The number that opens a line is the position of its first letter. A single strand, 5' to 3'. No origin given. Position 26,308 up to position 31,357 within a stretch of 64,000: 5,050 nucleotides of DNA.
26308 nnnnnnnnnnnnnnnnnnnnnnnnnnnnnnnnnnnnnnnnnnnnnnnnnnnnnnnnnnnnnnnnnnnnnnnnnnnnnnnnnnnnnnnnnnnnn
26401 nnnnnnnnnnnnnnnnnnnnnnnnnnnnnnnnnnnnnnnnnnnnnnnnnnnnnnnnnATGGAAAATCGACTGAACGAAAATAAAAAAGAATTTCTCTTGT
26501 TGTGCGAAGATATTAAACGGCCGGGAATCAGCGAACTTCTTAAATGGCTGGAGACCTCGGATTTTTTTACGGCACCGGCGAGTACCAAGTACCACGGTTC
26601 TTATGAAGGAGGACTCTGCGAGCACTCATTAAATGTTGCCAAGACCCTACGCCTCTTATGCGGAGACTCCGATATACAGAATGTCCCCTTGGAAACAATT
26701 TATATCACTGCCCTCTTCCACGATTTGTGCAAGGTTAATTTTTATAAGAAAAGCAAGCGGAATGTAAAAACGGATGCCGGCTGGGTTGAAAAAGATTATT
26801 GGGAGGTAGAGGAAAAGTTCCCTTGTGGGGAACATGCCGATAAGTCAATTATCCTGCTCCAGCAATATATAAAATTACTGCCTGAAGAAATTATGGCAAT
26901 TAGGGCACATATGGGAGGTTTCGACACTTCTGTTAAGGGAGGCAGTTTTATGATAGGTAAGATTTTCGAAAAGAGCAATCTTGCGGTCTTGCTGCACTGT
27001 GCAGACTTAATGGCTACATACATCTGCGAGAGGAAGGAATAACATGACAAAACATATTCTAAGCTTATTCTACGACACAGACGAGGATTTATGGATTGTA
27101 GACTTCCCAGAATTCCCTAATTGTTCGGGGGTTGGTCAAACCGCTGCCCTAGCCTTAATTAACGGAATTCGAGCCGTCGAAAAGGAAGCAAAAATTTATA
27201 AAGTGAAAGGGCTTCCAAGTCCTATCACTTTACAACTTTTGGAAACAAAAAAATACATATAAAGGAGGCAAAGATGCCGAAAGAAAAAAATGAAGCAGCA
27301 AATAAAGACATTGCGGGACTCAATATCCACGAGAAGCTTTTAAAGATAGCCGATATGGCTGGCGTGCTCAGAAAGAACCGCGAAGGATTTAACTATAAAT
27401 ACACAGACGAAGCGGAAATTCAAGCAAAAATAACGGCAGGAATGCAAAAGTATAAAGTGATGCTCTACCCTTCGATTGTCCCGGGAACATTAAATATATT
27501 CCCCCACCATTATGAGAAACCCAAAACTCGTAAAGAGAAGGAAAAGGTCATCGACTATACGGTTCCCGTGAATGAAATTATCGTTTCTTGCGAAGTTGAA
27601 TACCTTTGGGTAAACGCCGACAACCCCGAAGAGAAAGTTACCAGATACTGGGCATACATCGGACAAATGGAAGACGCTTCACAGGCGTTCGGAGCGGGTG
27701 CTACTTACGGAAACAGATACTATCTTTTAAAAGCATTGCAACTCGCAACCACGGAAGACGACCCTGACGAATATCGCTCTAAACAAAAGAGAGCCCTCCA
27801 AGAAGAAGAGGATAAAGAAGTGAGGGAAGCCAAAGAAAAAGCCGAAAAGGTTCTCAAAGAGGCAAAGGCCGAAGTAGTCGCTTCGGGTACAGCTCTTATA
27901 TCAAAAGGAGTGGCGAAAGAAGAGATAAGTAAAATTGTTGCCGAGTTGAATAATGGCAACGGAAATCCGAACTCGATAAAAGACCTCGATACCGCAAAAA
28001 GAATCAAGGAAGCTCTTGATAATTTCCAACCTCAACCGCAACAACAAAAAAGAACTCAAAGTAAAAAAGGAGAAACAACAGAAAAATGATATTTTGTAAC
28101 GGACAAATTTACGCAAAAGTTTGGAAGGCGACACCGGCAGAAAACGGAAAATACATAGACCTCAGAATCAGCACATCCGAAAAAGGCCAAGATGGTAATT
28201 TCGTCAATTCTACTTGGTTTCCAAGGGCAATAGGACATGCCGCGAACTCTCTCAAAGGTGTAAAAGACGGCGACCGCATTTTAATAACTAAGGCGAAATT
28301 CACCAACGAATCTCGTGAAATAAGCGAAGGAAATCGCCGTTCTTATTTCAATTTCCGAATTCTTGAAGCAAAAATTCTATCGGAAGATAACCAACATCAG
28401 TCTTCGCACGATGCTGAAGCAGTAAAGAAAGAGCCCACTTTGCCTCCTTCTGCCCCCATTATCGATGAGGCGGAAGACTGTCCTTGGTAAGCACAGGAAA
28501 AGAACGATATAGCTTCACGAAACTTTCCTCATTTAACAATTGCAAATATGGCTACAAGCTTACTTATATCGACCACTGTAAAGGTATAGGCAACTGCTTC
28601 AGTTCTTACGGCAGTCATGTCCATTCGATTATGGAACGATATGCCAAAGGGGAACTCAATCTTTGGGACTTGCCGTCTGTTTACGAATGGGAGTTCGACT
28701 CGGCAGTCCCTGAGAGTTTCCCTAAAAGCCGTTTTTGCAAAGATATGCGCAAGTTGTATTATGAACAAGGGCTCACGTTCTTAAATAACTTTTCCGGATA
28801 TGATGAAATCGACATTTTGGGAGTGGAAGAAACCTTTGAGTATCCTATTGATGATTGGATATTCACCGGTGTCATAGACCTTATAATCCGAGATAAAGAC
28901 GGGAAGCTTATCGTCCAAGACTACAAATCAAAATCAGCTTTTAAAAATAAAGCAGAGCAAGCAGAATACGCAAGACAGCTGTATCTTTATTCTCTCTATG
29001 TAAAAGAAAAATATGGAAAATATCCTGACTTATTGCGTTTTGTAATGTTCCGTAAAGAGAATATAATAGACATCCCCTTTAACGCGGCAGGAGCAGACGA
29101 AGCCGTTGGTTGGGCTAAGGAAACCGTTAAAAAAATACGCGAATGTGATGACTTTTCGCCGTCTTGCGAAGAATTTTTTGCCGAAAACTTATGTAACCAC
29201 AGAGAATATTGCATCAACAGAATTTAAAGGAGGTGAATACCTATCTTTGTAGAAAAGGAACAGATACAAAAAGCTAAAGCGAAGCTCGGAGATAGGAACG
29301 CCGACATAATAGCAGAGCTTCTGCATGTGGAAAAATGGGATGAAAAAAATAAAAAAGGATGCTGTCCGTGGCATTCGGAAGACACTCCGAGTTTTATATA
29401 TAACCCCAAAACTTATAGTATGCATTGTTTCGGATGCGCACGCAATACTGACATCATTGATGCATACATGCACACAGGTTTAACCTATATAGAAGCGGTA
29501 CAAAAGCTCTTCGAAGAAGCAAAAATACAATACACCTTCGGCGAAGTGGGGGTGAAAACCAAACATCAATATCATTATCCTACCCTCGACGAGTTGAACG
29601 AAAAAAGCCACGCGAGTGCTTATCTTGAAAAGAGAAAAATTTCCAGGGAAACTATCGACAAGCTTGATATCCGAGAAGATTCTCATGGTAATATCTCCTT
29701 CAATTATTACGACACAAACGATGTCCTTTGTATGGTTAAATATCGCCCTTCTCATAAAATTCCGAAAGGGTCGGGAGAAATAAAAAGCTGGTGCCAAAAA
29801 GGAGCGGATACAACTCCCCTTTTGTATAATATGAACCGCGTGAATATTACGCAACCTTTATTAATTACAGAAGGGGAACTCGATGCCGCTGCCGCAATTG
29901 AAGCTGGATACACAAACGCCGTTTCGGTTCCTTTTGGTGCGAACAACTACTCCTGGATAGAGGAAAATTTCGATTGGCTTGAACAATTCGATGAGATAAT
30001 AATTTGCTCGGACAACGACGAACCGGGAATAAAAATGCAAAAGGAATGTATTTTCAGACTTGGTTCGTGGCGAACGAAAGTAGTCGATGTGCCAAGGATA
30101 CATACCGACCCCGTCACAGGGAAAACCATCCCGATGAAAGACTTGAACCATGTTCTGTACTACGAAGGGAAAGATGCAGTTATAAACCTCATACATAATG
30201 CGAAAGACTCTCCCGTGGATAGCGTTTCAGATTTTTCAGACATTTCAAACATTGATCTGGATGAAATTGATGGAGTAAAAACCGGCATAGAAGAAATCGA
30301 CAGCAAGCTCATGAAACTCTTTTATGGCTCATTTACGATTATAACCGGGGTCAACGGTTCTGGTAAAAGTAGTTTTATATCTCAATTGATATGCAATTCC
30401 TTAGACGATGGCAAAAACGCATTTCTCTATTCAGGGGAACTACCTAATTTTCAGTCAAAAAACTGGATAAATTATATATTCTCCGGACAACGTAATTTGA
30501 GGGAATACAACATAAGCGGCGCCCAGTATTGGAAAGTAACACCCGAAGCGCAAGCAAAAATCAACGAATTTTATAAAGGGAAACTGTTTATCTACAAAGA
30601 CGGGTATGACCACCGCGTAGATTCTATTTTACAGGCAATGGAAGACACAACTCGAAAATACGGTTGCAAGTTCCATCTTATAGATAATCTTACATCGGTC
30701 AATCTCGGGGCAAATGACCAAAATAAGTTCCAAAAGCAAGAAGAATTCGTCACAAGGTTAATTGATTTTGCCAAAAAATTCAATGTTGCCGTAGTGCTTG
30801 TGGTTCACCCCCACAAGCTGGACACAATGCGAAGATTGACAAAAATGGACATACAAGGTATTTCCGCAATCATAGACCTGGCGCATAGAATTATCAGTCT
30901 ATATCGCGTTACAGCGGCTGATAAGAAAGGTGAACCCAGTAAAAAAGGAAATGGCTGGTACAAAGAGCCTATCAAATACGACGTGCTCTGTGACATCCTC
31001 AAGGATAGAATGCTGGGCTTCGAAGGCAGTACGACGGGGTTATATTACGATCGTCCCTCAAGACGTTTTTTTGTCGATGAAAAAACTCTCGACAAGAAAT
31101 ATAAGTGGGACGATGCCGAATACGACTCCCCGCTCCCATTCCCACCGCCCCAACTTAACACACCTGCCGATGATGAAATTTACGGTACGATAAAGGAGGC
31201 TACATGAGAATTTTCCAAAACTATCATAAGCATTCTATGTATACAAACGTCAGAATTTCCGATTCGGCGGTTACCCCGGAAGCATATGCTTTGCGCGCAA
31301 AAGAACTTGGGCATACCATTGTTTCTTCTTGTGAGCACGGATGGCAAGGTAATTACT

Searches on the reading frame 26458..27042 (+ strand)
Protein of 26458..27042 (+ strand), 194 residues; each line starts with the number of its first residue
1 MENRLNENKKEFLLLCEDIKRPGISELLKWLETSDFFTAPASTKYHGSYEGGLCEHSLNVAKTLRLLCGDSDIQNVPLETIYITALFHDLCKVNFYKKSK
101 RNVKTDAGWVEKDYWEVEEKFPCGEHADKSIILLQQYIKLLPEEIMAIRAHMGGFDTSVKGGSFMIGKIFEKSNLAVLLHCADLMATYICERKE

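Call 67: search_protein_families(library=phrogs, proteins=[window:26458-27042:+], max_evalue=0.001)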
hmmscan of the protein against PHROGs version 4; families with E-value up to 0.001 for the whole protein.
window:26458-27042:+ (194 aa): 2 families
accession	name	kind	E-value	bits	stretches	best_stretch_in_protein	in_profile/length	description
phrog_28876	-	other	2.9e-42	145.9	1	8-192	4-195/435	metal-dependent phosphohydrolase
phrog_5889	-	unknown function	1.2e-37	130.6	1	6-192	16-198/242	-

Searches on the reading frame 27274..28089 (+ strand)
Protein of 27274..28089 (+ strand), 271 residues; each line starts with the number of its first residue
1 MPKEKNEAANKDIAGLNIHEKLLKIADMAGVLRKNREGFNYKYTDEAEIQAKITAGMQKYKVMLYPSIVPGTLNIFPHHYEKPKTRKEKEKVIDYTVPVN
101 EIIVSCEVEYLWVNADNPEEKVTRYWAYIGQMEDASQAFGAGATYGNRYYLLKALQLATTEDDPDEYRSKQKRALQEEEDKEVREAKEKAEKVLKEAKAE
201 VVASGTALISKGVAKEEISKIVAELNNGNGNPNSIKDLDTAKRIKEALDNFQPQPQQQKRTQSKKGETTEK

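Call 67: search_protein_families(library=phrogs, proteins=[window:27274-28089:+], max_evalue=0.001)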
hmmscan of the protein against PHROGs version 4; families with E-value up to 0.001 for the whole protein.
window:27274-28089:+ (271 aa): 2 families
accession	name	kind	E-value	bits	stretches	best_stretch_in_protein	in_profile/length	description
phrog_155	-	DNA, RNA and nucleotide metabolism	4.8e-22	79.9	1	5-265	55-282/308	Erf-like ssDNA annealing protein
phrog_2324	-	DNA, RNA and nucleotide metabolism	5.7e-18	66.2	1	17-210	10-160/193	Erf-like ssDNA annealing protein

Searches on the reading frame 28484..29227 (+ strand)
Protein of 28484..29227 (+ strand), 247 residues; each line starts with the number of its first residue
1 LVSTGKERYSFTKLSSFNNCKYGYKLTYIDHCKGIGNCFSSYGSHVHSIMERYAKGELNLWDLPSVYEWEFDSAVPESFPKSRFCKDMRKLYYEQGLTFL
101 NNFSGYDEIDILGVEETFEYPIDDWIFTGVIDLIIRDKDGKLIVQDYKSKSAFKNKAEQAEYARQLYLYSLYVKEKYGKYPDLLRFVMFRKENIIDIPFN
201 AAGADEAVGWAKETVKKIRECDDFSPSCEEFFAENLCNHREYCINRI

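Call 67: search_protein_families(library=phrogs, proteins=[window:28484-29227:+], max_evalue=0.001)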
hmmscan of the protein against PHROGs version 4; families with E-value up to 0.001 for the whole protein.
window:28484-29227:+ (247 aa): 6 families
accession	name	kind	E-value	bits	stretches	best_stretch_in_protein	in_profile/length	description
phrog_1218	-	DNA, RNA and nucleotide metabolism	5.7e-23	82.7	1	5-221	6-239/364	exonuclease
phrog_69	-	DNA, RNA and nucleotide metabolism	5.1e-21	76.2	1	3-237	84-323/501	exonuclease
phrog_298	-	DNA, RNA and nucleotide metabolism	7.9e-10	39.6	1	31-200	97-238/293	exonuclease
phrog_1706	-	DNA, RNA and nucleotide metabolism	4.8e-07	30.5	1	62-220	107-219/293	CRISPR/Cas system associated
phrog_8097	-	DNA, RNA and nucleotide metabolism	1.9e-06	27.9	1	8-193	2-165/598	exonuclease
phrog_2139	-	DNA, RNA and nucleotide metabolism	0.00052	20.2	1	114-177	121-181/330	exonuclease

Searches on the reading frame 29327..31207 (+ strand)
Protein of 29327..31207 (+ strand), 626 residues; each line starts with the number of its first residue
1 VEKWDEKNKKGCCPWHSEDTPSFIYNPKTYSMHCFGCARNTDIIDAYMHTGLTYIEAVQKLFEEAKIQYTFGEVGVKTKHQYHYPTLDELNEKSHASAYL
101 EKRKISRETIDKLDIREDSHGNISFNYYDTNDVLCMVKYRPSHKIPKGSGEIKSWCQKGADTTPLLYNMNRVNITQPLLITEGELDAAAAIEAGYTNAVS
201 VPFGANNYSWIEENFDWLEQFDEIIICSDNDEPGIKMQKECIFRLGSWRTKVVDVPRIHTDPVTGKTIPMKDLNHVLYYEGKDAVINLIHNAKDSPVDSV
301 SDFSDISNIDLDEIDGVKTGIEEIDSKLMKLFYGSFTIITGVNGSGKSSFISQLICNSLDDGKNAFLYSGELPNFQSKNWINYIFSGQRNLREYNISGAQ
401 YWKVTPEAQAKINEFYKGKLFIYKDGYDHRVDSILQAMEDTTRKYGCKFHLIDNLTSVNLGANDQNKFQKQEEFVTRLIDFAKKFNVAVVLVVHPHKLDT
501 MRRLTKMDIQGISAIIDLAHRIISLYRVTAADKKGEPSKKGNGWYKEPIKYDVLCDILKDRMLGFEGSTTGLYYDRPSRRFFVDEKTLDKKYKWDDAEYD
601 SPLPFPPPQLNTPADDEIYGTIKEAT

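Call 67: search_protein_families(library=phrogs, proteins=[window:29327-31207:+], max_evalue=0.001)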
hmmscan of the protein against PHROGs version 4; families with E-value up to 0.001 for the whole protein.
window:29327-31207:+ (626 aa): 12 families
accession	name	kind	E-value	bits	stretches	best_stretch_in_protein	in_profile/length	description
phrog_239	-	DNA, RNA and nucleotide metabolism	1.7e-88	299.5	1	18-600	53-620/801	DNA primase/helicase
phrog_47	-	DNA, RNA and nucleotide metabolism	1.9e-25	90.6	1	5-291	47-336/947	DNA primase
phrog_5482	-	unknown function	1.2e-24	87.7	1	309-592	22-307/341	-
phrog_6444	-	DNA, RNA and nucleotide metabolism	2.3e-21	77.2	1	7-112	34-155/577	DNA primase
phrog_19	-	DNA, RNA and nucleotide metabolism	2.4e-21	77.3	1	303-532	319-545/621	DnaB-like replicative helicase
phrog_849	-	DNA, RNA and nucleotide metabolism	1.4e-15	58.2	1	93-301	146-351/435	DNA primase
phrog_18097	-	DNA, RNA and nucleotide metabolism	5.7e-12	46.6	1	8-65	32-90/199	DNA primase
phrog_243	-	DNA, RNA and nucleotide metabolism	2.2e-11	44.2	1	318-533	21-230/273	DnaB-like replicative helicase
phrog_11992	-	unknown function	3e-10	41.6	1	7-98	26-115/177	-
phrog_6088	-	DNA, RNA and nucleotide metabolism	1.1e-06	28.4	1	78-240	119-252/772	DNA primase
phrog_360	-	DNA, RNA and nucleotide metabolism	0.00014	22.9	1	6-59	27-81/133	DNA primase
phrog_18375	-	DNA, RNA and nucleotide metabolism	0.00037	19.9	0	307-527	349-576/644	DNA primase/helicase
